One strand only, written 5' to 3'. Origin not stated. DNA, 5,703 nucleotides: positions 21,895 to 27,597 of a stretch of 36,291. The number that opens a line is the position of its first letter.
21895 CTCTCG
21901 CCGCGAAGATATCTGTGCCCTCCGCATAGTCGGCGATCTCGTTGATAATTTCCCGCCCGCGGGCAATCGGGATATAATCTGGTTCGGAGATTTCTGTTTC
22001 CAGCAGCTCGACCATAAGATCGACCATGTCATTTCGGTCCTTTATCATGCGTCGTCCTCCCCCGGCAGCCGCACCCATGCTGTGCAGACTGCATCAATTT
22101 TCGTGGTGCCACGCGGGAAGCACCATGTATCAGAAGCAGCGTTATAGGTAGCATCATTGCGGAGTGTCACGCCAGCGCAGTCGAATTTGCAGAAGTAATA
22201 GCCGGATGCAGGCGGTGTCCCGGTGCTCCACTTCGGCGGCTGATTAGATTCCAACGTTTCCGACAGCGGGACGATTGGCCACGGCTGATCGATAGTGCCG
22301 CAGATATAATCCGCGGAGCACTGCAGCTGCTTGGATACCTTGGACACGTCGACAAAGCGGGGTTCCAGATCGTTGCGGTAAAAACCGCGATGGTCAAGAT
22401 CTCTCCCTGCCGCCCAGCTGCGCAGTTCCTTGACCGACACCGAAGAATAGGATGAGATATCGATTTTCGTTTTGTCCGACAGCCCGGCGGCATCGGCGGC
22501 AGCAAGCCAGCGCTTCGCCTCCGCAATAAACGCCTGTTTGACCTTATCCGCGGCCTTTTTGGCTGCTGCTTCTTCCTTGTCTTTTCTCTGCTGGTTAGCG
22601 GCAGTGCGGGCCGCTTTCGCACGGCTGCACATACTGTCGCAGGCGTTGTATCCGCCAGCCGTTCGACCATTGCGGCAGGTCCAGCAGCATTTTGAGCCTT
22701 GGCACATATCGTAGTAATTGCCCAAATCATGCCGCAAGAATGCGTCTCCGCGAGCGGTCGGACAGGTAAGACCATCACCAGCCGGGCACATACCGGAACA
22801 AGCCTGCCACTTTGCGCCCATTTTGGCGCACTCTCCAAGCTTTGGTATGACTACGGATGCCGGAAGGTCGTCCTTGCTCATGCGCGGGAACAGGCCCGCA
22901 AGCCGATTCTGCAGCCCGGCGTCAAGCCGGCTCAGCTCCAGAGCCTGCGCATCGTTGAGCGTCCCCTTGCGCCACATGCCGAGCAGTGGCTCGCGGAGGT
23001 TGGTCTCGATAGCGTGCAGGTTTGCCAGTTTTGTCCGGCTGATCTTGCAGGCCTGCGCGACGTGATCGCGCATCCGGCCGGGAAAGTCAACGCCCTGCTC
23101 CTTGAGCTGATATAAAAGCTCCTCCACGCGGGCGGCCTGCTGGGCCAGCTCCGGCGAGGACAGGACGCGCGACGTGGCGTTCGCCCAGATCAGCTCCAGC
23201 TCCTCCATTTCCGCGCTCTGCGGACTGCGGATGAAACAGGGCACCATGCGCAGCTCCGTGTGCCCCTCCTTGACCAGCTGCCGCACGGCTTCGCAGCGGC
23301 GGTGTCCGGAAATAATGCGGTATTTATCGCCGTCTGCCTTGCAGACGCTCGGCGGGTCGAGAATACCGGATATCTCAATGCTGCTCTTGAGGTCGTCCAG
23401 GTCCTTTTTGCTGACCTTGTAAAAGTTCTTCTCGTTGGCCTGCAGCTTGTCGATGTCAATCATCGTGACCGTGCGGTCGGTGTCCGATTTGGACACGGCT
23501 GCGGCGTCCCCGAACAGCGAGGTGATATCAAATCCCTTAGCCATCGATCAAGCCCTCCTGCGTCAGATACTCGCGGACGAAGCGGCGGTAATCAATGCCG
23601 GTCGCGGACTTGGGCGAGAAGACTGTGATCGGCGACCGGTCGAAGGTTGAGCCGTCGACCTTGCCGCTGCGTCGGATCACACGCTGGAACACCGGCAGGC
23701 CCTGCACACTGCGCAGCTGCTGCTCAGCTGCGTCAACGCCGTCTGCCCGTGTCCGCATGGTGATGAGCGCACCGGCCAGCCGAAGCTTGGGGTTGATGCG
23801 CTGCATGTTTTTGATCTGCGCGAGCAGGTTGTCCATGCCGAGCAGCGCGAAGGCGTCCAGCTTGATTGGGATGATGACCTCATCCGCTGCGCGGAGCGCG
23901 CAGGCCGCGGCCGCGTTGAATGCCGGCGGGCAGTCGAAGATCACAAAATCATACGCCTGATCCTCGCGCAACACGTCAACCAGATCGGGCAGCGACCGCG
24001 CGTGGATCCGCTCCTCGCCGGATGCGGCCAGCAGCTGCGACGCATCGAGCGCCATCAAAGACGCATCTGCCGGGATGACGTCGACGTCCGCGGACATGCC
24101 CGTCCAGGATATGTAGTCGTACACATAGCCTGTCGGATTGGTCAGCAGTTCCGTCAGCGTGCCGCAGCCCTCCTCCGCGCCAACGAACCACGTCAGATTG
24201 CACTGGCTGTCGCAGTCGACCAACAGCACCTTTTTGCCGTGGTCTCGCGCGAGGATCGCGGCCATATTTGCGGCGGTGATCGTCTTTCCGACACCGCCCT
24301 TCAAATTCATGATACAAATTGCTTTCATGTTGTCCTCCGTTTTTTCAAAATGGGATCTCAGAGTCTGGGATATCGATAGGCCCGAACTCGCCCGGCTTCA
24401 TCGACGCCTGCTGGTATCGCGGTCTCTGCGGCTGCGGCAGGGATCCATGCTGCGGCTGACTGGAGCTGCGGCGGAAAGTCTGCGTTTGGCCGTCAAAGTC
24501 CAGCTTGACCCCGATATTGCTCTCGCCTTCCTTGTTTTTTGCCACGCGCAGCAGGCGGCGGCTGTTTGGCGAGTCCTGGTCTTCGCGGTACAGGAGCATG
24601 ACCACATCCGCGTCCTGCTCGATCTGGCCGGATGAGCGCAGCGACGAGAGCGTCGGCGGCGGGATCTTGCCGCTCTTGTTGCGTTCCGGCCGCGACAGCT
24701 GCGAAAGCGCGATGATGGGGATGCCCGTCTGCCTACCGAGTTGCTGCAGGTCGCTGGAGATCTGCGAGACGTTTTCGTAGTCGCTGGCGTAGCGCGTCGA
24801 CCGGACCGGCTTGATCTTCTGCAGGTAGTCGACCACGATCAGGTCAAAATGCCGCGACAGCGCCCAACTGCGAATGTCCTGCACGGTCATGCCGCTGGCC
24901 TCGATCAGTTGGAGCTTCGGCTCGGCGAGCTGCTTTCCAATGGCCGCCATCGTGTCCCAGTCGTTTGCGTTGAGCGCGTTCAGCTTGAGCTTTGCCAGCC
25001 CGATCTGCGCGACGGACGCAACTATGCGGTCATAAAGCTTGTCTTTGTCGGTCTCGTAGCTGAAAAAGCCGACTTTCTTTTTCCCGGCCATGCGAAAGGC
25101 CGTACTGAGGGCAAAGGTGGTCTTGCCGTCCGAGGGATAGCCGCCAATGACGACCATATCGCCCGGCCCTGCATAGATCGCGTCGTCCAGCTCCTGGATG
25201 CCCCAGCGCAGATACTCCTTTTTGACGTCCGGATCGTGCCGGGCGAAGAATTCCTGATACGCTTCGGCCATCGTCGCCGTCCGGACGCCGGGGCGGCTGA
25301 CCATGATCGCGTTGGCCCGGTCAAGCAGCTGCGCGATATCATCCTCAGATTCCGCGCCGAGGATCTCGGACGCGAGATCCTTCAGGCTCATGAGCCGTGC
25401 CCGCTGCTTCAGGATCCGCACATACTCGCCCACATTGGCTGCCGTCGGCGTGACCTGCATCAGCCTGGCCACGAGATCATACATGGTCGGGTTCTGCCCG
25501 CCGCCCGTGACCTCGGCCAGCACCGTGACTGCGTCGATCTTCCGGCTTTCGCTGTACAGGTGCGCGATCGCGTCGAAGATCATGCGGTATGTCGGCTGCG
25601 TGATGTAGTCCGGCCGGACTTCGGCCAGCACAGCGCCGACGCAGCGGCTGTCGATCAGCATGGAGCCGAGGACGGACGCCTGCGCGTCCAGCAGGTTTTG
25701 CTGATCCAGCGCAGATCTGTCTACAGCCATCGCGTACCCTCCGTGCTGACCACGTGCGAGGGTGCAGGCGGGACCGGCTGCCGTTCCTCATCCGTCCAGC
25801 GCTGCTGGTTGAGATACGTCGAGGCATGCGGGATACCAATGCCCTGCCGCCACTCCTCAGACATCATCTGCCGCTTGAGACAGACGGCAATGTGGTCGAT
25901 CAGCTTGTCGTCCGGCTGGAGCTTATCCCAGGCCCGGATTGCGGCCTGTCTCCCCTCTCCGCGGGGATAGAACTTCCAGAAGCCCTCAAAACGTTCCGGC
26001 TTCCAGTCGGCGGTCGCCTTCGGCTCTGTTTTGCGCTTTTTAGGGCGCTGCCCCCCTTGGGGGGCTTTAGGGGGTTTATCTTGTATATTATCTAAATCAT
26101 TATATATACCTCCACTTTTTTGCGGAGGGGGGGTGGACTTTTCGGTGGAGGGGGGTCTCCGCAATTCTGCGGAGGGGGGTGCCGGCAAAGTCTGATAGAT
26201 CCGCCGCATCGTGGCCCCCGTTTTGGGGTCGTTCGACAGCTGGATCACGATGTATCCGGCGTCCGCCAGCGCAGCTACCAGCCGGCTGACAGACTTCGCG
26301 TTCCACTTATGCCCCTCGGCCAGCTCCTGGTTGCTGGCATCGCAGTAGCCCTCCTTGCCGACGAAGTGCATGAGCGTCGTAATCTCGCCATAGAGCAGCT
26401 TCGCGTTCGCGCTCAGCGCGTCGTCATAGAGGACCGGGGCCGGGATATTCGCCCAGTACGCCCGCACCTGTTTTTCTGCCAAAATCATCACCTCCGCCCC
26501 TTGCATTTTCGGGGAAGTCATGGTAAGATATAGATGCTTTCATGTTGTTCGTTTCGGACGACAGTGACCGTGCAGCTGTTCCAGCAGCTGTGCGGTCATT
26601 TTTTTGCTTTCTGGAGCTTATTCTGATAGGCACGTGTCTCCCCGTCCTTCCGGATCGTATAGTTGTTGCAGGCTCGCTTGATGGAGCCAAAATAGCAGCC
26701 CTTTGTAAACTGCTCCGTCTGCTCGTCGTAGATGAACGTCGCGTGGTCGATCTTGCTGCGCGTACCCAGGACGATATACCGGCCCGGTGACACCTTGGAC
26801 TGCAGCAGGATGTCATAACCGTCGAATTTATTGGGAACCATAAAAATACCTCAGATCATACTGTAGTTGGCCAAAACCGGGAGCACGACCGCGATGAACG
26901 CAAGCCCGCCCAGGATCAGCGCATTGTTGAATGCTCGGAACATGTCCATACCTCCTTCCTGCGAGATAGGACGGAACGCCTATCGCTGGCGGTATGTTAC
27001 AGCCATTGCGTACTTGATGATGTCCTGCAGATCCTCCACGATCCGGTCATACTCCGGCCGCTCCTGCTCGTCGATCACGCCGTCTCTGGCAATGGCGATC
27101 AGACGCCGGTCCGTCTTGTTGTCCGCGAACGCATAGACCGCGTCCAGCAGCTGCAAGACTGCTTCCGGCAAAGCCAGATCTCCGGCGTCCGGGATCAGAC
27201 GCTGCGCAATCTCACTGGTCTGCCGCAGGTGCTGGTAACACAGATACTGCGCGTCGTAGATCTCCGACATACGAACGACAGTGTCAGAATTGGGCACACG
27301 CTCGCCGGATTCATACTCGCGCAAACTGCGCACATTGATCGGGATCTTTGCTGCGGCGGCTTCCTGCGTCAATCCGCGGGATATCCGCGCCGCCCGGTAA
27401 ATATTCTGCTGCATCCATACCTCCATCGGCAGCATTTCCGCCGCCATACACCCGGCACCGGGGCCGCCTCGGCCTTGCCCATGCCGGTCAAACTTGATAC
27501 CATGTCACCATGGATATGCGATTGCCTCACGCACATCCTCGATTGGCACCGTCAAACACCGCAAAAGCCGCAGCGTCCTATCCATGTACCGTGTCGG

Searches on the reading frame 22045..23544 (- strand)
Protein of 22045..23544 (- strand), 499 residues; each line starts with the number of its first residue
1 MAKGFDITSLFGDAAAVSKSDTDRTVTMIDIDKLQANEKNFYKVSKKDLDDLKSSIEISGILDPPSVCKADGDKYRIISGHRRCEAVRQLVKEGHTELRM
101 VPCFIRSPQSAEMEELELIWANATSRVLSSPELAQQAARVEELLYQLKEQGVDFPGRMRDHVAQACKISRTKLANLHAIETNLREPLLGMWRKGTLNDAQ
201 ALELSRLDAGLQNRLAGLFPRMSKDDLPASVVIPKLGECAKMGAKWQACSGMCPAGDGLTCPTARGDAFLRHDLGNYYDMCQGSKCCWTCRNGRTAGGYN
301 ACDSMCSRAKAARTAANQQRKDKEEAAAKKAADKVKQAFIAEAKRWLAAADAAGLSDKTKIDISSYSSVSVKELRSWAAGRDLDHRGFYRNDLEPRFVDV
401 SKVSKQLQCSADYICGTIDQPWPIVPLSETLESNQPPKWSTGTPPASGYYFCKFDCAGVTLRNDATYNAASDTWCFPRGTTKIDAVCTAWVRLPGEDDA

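Call 13: search_protein_families(library=phrogs, proteins=[window:22045-23544:-], max_evalue=0.001)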
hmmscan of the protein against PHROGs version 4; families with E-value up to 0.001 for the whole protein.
window:22045-23544:- (499 aa): 14 families
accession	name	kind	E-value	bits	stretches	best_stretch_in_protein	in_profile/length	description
phrog_27290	-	unknown function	2.4e-90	304.7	1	5-495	4-500/517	-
phrog_4715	-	DNA, RNA and nucleotide metabolism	2.8e-37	129.4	1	5-346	119-418/630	ParB-like partition protein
phrog_15982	-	unknown function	1.9e-32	113.9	1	15-216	16-223/453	-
phrog_3951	-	unknown function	1.3e-13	52.2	1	17-144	9-132/301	-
phrog_6218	-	DNA, RNA and nucleotide metabolism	8.3e-09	36.1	1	27-126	6-99/506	ParB-like partition protein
phrog_498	-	other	9.6e-09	35.3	1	16-140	25-143/633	DNA methyltransferase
phrog_3264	-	DNA, RNA and nucleotide metabolism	1.5e-08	35.7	1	14-150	37-166/337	ParB-like partition protein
phrog_620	-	DNA, RNA and nucleotide metabolism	3.1e-08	34.9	1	23-124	6-97/217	ParB-like partition protein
phrog_26387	-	DNA, RNA and nucleotide metabolism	3.7e-08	34.1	1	23-90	7-75/252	ParB-like partition nuclease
phrog_2159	-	DNA, RNA and nucleotide metabolism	2.2e-07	31.6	1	24-92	59-127/365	ParB-like partition protein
phrog_1033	-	DNA, RNA and nucleotide metabolism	6.6e-07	30.4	1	28-109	35-117/334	ParB-like partition protein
phrog_12047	-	DNA, RNA and nucleotide metabolism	2e-06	28.6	1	28-90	2-58/301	ParB-like partition nuclease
phrog_7405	-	unknown function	0.00039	21.2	1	17-89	15-87/250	-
phrog_30354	-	unknown function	0.00095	20.5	0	42-83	29-74/98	-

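Call 14: search_protein_families(library=pfam, proteins=[window:22045-23544:-], max_evalue=0.001)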
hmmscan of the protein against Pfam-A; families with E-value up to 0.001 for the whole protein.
window:22045-23544:- (499 aa): 1 family
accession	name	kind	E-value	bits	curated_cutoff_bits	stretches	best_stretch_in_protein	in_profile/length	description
PF02195.25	ParB_N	-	1.6e-09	38.1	26.3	1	25-119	2-91/95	ParB N-terminal domain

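Call 71: search_protein_families(library=padloc, proteins=[window:22045-23544:-], max_evalue=0.01)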
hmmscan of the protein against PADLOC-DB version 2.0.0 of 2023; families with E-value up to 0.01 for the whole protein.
window:22045-23544:- (499 aa): 0 families

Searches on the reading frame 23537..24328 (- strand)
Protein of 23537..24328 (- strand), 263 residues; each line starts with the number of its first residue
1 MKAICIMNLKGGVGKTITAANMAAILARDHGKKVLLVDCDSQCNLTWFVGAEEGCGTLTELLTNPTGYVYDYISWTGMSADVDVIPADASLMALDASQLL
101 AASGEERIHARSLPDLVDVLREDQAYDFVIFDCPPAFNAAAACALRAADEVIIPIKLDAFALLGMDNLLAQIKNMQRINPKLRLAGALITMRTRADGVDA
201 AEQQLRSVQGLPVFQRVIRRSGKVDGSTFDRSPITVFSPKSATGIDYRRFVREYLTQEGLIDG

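Call 13: search_protein_families(library=phrogs, proteins=[window:23537-24328:-], max_evalue=0.001)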
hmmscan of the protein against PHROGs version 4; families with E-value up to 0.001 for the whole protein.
window:23537-24328:- (263 aa): 1 family
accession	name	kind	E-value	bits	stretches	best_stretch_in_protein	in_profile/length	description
phrog_164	-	DNA, RNA and nucleotide metabolism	5.8e-51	175.1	1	1-257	224-472/500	ParA-like partition protein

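Call 14: search_protein_families(library=pfam, proteins=[window:23537-24328:-], max_evalue=0.001)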
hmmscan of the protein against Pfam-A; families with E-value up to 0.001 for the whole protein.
window:23537-24328:- (263 aa): 7 families
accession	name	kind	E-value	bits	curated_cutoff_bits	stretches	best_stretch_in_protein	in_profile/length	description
PF13614.12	AAA_31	-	1.1e-40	140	27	1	1-183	1-176/177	AAA domain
PF01656.29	CbiA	-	3.5e-20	72.7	25.4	1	4-224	1-115/125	CobQ/CobB/MinD/ParA nucleotide binding domain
PF00142.24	Fer4_NifH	-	1.6e-12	47.9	25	1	9-63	7-60/271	4Fe-4S iron sulfur cluster binding proteins, NifH/frxC family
PF09140.17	MipZ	-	2.4e-08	34.1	20.7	1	90-161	66-134/262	ATPase MipZ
PF10609.15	ParA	-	3.1e-06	27.2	27.1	1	3-40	5-41/246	NUBPL iron-transfer P-loop NTPase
PF02374.21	ArsA_ATPase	-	1.2e-05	25.1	24.3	1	6-45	5-43/305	Anion-transporting ATPase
PF06564.18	CBP_BcsQ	-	1.8e-05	24.8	21.3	0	1-42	1-41/234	Cellulose biosynthesis protein BcsQ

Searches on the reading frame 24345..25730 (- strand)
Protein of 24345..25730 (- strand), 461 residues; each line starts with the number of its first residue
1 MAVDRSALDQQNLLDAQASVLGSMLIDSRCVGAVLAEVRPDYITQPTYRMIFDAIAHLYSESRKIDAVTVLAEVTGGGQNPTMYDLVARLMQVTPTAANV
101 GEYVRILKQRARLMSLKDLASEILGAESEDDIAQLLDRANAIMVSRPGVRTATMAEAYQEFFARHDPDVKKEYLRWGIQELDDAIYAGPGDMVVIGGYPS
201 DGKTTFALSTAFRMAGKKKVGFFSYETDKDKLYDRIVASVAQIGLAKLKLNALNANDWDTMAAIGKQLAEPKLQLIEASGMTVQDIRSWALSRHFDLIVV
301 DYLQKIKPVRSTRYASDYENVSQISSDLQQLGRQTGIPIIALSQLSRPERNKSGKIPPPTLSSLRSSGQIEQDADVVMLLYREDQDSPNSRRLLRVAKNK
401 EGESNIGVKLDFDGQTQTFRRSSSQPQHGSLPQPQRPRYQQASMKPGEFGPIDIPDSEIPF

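Call 13: search_protein_families(library=phrogs, proteins=[window:24345-25730:-], max_evalue=0.001)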
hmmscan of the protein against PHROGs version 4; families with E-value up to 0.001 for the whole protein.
window:24345-25730:- (461 aa): 7 families
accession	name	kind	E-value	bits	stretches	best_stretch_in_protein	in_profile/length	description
phrog_19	-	DNA, RNA and nucleotide metabolism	6.1e-83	280.7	1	14-425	161-584/621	DnaB-like replicative helicase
phrog_243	-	DNA, RNA and nucleotide metabolism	2.3e-36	126.2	1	189-424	34-270/273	DnaB-like replicative helicase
phrog_239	-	DNA, RNA and nucleotide metabolism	9.3e-31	108.5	1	106-433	274-610/801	DNA primase/helicase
phrog_11530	-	unknown function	8.2e-20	72.4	1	277-422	10-159/184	-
phrog_23150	-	unknown function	1.9e-08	35.2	1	15-211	10-215/217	-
phrog_5482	-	unknown function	5.1e-06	26.4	1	189-389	50-255/341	-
phrog_19347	-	unknown function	0.00059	21.2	0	364-385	1-22/79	-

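Call 14: search_protein_families(library=pfam, proteins=[window:24345-25730:-], max_evalue=0.001)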
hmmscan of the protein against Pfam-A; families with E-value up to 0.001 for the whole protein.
window:24345-25730:- (461 aa): 3 families
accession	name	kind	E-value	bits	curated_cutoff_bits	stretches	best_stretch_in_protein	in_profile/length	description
PF03796.21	DnaB_C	-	2.1e-54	185.1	27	1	177-420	5-254/255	DnaB-like helicase C terminal domain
PF00772.26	DnaB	-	5.2e-18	65.4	23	1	11-109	3-103/103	DnaB-like helicase N terminal domain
PF13481.12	AAA_25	-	6.6e-06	26.3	27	1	189-345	32-190/195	AAA domain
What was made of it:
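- Checked: The other initiator (25721..26521, phrog_270) and DnaB (24345..25730) are present (calls 13, 14).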

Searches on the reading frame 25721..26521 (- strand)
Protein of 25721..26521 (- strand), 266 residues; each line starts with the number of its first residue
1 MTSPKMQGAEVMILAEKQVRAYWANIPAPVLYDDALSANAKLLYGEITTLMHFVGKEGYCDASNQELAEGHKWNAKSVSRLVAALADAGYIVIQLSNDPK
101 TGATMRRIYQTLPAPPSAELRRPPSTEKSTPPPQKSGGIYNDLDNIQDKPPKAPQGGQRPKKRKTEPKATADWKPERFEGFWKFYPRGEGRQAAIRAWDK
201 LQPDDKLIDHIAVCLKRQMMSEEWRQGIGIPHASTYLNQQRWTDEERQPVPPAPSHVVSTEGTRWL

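Call 13: search_protein_families(library=phrogs, proteins=[window:25721-26521:-], max_evalue=0.001)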
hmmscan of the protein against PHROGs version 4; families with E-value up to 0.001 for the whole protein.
window:25721-26521:- (266 aa): 11 families
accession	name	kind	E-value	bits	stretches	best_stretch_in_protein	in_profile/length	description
phrog_270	-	DNA, RNA and nucleotide metabolism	9.2e-34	118.4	1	17-251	26-255/383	replication initiation protein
phrog_9474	-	DNA, RNA and nucleotide metabolism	2.2e-18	67.8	1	159-250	162-253/288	replication initiation protein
phrog_9327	-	DNA, RNA and nucleotide metabolism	1.8e-15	58.3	1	167-265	162-259/276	primosomal protein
phrog_19658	-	DNA, RNA and nucleotide metabolism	1.2e-11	45.7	1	21-92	2-70/283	replication initiation protein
phrog_428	-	DNA, RNA and nucleotide metabolism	2.7e-10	41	1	5-119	72-187/455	replication initiation protein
phrog_186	-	DNA, RNA and nucleotide metabolism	8.3e-10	39.8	1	11-138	10-146/308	DnaD-like helicase loader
phrog_8102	-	DNA, RNA and nucleotide metabolism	7.1e-09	36.2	1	21-167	17-162/337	replication initiation protein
phrog_35156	-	unknown function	7.8e-08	33.4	1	177-243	86-150/154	-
phrog_678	-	DNA, RNA and nucleotide metabolism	2e-06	28.7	1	41-175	76-220/346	replication initiation O-like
phrog_16304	-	unknown function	3.6e-06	28.1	1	158-246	130-225/244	-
phrog_391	-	DNA, RNA and nucleotide metabolism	1.3e-05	26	1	51-168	27-141/298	replication initiation O-like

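Call 14: search_protein_families(library=pfam, proteins=[window:25721-26521:-], max_evalue=0.001)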
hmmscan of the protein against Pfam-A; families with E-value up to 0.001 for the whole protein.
window:25721-26521:- (266 aa): 1 family
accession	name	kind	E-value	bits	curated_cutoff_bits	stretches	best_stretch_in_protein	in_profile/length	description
PF13730.12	HTH_36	-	0.00025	21.2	25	1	36-91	3-55/55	Helix-turn-helix domain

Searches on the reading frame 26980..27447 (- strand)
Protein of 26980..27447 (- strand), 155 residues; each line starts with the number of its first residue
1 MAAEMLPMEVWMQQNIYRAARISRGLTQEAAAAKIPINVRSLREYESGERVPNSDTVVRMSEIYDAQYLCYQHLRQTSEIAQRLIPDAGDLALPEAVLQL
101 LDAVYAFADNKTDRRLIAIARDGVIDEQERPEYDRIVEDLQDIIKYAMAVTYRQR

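Call 13: search_protein_families(library=phrogs, proteins=[window:26980-27447:-], max_evalue=0.001)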
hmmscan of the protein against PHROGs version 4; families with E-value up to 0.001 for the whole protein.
window:26980-27447:- (155 aa): 6 families
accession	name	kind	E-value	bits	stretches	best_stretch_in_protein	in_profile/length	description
phrog_6499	-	transcription regulation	1.5e-34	119.7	1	13-152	7-150/157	transcriptional regulator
phrog_7241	-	transcription regulation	3e-07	31.5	1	12-66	61-115/122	transcriptional regulator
phrog_3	-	transcription regulation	1e-06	29.8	1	8-71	84-148/430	transcriptional repressor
phrog_8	-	transcription regulation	5.7e-06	27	1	14-76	160-222/346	transcriptional regulator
phrog_2439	-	transcription regulation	2.3e-05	24.5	1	18-66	13-61/367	transcriptional regulator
phrog_2967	-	transcription regulation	5.2e-05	23.9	1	18-68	16-66/225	transcriptional regulator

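Call 14: search_protein_families(library=pfam, proteins=[window:26980-27447:-], max_evalue=0.001)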
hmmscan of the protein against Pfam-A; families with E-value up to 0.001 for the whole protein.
window:26980-27447:- (155 aa): 3 families
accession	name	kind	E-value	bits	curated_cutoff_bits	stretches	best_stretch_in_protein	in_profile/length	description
PF01381.28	HTH_3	-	1.8e-09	38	23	1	18-65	2-49/55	Helix-turn-helix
PF13560.12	HTH_31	-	4.8e-07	30.4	27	1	18-66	7-56/64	Helix-turn-helix domain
PF12844.13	HTH_19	-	6.3e-05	23.2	30.2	1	18-65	5-52/64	Helix-turn-helix domain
